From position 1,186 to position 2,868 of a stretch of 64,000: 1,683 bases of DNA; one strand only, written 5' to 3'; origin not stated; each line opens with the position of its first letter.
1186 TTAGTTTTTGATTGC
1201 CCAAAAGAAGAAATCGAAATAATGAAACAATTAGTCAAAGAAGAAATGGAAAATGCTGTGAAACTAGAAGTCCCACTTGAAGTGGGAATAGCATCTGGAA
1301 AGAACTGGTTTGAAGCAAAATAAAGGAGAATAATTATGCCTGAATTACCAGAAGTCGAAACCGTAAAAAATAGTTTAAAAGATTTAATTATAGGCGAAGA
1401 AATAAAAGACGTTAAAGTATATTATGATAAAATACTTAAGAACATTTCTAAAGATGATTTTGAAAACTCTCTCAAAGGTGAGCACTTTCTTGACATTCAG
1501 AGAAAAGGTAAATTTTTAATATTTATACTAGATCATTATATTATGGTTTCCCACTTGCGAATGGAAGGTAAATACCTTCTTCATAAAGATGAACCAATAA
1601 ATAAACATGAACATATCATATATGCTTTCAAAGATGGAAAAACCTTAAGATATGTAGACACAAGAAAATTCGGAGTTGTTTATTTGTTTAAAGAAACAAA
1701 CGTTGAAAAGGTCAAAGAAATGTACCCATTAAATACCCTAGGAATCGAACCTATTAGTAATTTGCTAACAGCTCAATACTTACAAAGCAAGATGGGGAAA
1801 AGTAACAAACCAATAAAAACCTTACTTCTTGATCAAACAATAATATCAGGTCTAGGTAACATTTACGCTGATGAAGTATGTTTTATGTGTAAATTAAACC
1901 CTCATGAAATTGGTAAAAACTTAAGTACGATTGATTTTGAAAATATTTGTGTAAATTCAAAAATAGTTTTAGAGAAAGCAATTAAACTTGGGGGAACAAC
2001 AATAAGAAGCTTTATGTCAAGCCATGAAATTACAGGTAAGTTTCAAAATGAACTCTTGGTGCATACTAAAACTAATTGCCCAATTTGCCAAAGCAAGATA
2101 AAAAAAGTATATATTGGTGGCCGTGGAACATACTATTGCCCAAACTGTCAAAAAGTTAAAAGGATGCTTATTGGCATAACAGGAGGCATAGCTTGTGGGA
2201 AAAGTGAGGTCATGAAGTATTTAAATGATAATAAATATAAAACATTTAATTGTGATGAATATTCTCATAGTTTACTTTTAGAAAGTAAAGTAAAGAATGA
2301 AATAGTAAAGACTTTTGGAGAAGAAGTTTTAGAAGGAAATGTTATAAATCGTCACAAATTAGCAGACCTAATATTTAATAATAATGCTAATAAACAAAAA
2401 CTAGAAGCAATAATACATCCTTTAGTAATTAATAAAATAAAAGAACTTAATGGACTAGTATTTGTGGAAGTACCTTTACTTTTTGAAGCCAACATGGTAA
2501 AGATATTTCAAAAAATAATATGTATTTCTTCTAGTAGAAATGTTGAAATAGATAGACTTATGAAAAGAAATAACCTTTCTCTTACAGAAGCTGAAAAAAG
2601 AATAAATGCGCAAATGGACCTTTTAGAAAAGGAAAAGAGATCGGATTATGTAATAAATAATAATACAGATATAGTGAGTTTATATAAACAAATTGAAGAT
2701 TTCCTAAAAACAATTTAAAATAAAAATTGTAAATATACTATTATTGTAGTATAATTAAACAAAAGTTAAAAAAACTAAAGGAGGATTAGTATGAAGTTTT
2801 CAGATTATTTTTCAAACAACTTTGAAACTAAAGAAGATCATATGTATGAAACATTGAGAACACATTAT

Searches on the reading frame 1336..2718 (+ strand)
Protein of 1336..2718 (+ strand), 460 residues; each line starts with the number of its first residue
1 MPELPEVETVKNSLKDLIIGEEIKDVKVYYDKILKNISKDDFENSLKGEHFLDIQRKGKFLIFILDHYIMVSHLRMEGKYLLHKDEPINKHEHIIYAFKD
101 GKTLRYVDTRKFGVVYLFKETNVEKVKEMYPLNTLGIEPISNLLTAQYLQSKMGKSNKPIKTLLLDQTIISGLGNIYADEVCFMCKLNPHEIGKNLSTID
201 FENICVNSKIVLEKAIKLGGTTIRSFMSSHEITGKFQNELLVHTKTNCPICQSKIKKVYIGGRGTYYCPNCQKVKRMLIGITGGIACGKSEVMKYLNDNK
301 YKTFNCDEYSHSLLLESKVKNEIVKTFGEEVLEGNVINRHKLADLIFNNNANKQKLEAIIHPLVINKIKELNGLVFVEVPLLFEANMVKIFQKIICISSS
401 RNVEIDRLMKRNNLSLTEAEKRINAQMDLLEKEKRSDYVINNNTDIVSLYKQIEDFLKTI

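Call 26: find_encoding_contigs(protein=window:1336-2718:+, flank=10000, max_places=2)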
Protein window:1336-2718:+ (460 aa): 23 contigs read that carry it; 2 places shown.
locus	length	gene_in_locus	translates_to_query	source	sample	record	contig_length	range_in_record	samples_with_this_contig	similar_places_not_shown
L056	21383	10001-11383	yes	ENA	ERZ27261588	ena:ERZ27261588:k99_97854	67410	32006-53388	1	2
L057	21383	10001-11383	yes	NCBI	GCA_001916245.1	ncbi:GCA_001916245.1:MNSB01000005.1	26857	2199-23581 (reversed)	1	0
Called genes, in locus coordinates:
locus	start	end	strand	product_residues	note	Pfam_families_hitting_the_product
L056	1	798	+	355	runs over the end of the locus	PF03462:PCRF, PF00472:RF-1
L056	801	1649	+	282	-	PF05175:MTS, PF06325:PrmA, PF13847:Methyltransf_31, PF08242:Methyltransf_12 (weak), PF13649:Methyltransf_25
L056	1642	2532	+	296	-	-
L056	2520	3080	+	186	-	PF01300:Sua5_yciO_yrdC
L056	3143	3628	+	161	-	PF09551:Spore_II_R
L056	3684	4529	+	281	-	PF00924:MS_channel_2nd, PF21082:MS_channel_3rd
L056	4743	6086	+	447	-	PF02784:Orn_Arg_deC_N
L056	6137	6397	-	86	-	-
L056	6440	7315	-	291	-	PF02557:VanY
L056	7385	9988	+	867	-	PF02739:5_3_exonuc_N, PF01367:5_3_exonuc, PF22619:DNA_polI_exo1, PF00476:DNA_pol_A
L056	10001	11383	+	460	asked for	PF01149:Fapy_DNA_glyco, PF06831:H2TH, PF06827:zf-FPG_IleRS (weak), PF01121:CoaE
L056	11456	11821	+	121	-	-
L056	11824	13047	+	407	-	PF25888:WHD_DnaB, PF07261:DnaB_2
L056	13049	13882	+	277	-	PF03969:AFG1_ATPase (weak), PF01695:IstB_IS21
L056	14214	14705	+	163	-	PF00293:NUDIX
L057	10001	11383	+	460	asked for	PF01149:Fapy_DNA_glyco, PF06831:H2TH, PF06827:zf-FPG_IleRS (weak), PF01121:CoaE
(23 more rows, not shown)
